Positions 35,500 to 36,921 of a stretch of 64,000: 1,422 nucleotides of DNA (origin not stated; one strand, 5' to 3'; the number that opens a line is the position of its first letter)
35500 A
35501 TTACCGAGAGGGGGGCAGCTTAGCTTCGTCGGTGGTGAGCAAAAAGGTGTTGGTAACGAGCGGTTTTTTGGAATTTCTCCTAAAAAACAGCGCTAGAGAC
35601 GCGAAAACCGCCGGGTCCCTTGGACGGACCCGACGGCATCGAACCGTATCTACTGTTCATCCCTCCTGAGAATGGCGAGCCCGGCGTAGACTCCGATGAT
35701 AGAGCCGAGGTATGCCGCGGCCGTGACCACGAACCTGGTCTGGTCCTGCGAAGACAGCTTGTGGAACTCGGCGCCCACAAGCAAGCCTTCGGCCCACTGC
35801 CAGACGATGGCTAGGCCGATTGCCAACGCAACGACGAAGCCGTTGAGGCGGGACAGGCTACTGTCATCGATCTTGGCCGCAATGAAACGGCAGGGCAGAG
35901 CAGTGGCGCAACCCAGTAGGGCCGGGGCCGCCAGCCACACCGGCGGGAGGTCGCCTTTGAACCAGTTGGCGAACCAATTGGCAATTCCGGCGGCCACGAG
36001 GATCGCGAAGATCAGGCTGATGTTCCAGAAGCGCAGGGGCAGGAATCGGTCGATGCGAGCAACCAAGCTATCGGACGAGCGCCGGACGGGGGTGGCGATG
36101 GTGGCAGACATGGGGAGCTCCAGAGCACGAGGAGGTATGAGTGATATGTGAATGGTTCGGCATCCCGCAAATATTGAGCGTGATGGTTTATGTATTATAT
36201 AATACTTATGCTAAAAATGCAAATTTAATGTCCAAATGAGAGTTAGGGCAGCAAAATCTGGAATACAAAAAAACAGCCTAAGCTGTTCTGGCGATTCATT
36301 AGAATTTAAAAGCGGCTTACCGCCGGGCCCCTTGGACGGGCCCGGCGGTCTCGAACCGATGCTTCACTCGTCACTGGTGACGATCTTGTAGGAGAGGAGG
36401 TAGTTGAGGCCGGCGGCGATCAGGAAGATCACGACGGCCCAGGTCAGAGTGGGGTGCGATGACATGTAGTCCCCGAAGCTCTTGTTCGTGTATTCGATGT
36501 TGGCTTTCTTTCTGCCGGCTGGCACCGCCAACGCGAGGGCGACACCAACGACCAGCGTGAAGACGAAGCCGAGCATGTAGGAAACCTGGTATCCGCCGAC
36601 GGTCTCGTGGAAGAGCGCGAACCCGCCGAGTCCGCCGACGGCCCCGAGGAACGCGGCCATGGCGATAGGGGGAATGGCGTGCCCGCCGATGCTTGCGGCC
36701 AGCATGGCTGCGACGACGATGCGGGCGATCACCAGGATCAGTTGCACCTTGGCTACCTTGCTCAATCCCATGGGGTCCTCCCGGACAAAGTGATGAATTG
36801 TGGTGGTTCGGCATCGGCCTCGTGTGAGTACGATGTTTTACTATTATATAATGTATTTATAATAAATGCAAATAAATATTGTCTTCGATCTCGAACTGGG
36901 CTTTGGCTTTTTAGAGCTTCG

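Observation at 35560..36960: Two tandem gene cassettes with homologous promoter/leader and terminator flanks but unrelated coding sequences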

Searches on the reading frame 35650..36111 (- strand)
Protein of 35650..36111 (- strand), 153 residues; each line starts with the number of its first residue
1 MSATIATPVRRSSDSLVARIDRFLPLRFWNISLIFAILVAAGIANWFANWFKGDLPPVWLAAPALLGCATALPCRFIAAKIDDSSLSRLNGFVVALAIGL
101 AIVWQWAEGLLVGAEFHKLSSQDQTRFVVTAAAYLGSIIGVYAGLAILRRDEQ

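Call 14: search_protein_families(library=pfam, max_evalue=1, proteins=[window:35653-36111:-])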
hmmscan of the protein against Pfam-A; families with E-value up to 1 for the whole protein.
window:35653-36111:- (153 aa): 3 families
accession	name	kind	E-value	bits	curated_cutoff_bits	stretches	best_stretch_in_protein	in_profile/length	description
PF01925.25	TauE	-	0.038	14.1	32.6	1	36-145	42-142/237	Sulfite exporter TauE/SafE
PF04893.22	Yip1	-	0.097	13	28.6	1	32-139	68-169/173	Yip1 domain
PF16931.10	Phage_holin_8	-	0.11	13.1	26.4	0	111-150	35-74/121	Putative phage holin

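Call 17: find_encoding_contigs(protein=window:35650-36111:-, flank=10000, max_places=10)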
Protein window:35650-36111:- (153 aa): 1 contig read that carries it; 1 place shown.
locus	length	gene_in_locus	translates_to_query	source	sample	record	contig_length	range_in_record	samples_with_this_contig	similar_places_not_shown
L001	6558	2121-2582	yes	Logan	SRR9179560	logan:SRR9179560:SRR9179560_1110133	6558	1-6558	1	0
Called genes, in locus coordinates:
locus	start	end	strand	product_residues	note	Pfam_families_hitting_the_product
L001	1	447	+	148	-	?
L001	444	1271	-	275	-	-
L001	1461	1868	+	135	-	-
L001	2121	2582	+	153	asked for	-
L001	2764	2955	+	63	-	-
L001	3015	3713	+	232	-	PF18920:DUF5671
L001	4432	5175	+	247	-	-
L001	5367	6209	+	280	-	PF12697:Abhydrolase_6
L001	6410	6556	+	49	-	?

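Call 19: find_homologous_proteins(query=window:35653-36111:-, max_evalue=0.001)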
Query window:35653-36111:- (153 aa): 1 proteins with E <= 0.001 among 401 candidates.
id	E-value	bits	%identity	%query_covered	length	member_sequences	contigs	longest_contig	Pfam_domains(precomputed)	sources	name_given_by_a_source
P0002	4.0e-93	327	100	100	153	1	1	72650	-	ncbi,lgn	-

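Call 47: search_protein_families(library=phrogs, max_evalue=0.1, proteins=[window:35653-36111:-])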
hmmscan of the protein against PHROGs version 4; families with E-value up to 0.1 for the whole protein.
window:35653-36111:- (153 aa): 0 families

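Call 49: search_protein_families(library=ncbifam, max_evalue=0.1, proteins=[window:35653-36111:-])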
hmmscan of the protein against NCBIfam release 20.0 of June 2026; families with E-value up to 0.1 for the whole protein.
window:35653-36111:- (153 aa): 0 families

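Call 50: search_protein_families(library=padloc, max_evalue=0.1, proteins=[window:35653-36111:-])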
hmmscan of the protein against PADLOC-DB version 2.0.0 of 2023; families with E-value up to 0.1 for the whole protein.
window:35653-36111:- (153 aa): 0 families

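Call 55: predict_structure(protein=window:35653-36111:-)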
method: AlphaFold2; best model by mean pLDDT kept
length: 153 residues; sequences in the alignment: 1
mean_pLDDT: 60.0   pTM: 0.34
mean pLDDT of the five models: 60.0, 59.4, 55.7, 54.5, 52.8
residues with pLDDT >= 90: 0; 70-90: 16; 50-70: 117; < 50: 20
segments of 3 or more residues with pLDDT < 50: 5-7, 59-61, 71-79
pLDDT, mean of each block of 10 residues (from residue 1): 52 59 54 67 69 60 51 46 61 66 62 62 70 65 59 51
secondary structure, 60 per line:
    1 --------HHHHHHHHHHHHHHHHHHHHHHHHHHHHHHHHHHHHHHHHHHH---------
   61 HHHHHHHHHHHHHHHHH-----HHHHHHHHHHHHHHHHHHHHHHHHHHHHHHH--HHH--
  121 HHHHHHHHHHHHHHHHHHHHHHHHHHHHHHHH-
elements in order: H9-51 H61-77 H83-113 H121-152

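Call 56: search_protein_representatives(protein=window:35653-36111:-)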
Query: 153 residues. Proteins with E-value up to 0.001 (for the whole library): 1; up to 1e-10: 1; up to 1e-30: 1. The best 1 are listed.
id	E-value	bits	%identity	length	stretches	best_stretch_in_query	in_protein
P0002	1.3e-93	327.0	100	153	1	1-153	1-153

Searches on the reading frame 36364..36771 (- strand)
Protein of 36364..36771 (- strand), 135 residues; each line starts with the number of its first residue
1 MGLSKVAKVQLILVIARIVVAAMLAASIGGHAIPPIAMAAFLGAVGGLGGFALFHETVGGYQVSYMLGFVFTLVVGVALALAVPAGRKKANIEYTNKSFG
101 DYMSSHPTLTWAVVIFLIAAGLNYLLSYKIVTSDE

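Call 14: search_protein_families(library=pfam, max_evalue=1, proteins=[window:36367-36771:-])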
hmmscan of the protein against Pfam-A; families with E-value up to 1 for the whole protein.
window:36367-36771:- (135 aa): 3 families
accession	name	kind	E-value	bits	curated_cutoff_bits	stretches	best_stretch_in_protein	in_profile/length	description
PF01027.25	Bax1-I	-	0.035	14.3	34.1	1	8-83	67-141/207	Inhibitor of apoptosis-promoting Bax1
PF14333.11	DUF4389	-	0.55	10.6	25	1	63-103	17-57/76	Domain of unknown function (DUF4389)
PF16015.10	Promethin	-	0.99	9.7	27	1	96-126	16-46/106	Promethin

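Call 16: find_encoding_contigs(protein=window:36364-36771:-, flank=10000, max_places=10)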
Protein window:36364-36771:- (135 aa): 1 contig read that carries it; 1 place shown.
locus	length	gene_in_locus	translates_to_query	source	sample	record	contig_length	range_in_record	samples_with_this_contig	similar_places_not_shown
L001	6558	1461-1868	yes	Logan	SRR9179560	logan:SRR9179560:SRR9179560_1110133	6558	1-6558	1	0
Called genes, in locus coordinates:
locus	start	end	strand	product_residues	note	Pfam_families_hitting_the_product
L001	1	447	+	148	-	?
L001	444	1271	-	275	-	-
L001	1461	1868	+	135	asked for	-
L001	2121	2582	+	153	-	-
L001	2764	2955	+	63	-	-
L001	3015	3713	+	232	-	PF18920:DUF5671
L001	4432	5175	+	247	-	-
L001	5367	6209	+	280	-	PF12697:Abhydrolase_6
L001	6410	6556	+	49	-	?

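Call 18: find_homologous_proteins(query=window:36367-36771:-, max_evalue=0.001)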
Query window:36367-36771:- (135 aa): 1 proteins with E <= 0.001 among 271 candidates.
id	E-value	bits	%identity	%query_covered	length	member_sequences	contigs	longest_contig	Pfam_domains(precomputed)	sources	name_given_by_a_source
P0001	5.4e-77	274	100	100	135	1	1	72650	-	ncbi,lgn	-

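Call 47: search_protein_families(library=phrogs, max_evalue=0.1, proteins=[window:36367-36771:-])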
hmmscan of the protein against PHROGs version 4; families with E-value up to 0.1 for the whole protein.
window:36367-36771:- (135 aa): 0 families

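Call 49: search_protein_families(library=ncbifam, max_evalue=0.1, proteins=[window:36367-36771:-])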
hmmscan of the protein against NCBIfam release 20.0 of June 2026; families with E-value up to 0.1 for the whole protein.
window:36367-36771:- (135 aa): 0 families

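Call 50: search_protein_families(library=padloc, max_evalue=0.1, proteins=[window:36367-36771:-])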
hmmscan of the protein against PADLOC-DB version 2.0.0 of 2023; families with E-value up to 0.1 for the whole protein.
window:36367-36771:- (135 aa): 0 families

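Call 54: predict_structure(protein=window:36367-36771:-)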
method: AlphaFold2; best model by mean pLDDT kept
length: 135 residues; sequences in the alignment: 1
mean_pLDDT: 61.2   pTM: 0.35
mean pLDDT of the five models: 61.2, 59.3, 57.6, 55.4, 54.0
residues with pLDDT >= 90: 0; 70-90: 13; 50-70: 119; < 50: 3
segments of 3 or more residues with pLDDT < 50: none
pLDDT, mean of each block of 10 residues (from residue 1): 65 69 59 57 67 55 57 66 55 58 61 67 62 53
secondary structure, 60 per line:
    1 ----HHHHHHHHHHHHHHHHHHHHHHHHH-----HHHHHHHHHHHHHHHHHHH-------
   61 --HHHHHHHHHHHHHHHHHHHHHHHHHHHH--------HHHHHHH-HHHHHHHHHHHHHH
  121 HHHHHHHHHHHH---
elements in order: H5-29 H35-53 H63-90 H99-105 H107-132

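Call 71: list_cluster_members(proteins=[window:36367-36771:-, window:35653-36111:-, P0003, window:36961-37785:+, window:35280-35468:-, window:34522-35217:-])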
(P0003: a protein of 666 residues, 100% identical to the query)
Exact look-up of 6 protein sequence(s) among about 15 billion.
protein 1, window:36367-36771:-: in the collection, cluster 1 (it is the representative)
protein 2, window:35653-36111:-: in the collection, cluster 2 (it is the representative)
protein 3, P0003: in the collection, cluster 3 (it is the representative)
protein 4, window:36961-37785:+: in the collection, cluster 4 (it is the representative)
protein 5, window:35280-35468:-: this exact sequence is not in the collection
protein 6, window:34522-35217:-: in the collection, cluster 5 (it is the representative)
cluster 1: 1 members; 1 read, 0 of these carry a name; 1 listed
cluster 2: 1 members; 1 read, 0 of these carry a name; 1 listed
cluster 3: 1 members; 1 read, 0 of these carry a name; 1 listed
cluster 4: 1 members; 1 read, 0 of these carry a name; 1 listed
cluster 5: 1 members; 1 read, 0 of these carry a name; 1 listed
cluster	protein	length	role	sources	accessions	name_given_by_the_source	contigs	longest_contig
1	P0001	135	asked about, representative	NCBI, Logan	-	-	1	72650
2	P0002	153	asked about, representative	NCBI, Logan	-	-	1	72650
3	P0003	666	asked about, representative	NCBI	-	-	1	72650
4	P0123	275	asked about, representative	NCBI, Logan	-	-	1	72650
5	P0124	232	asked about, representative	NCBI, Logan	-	-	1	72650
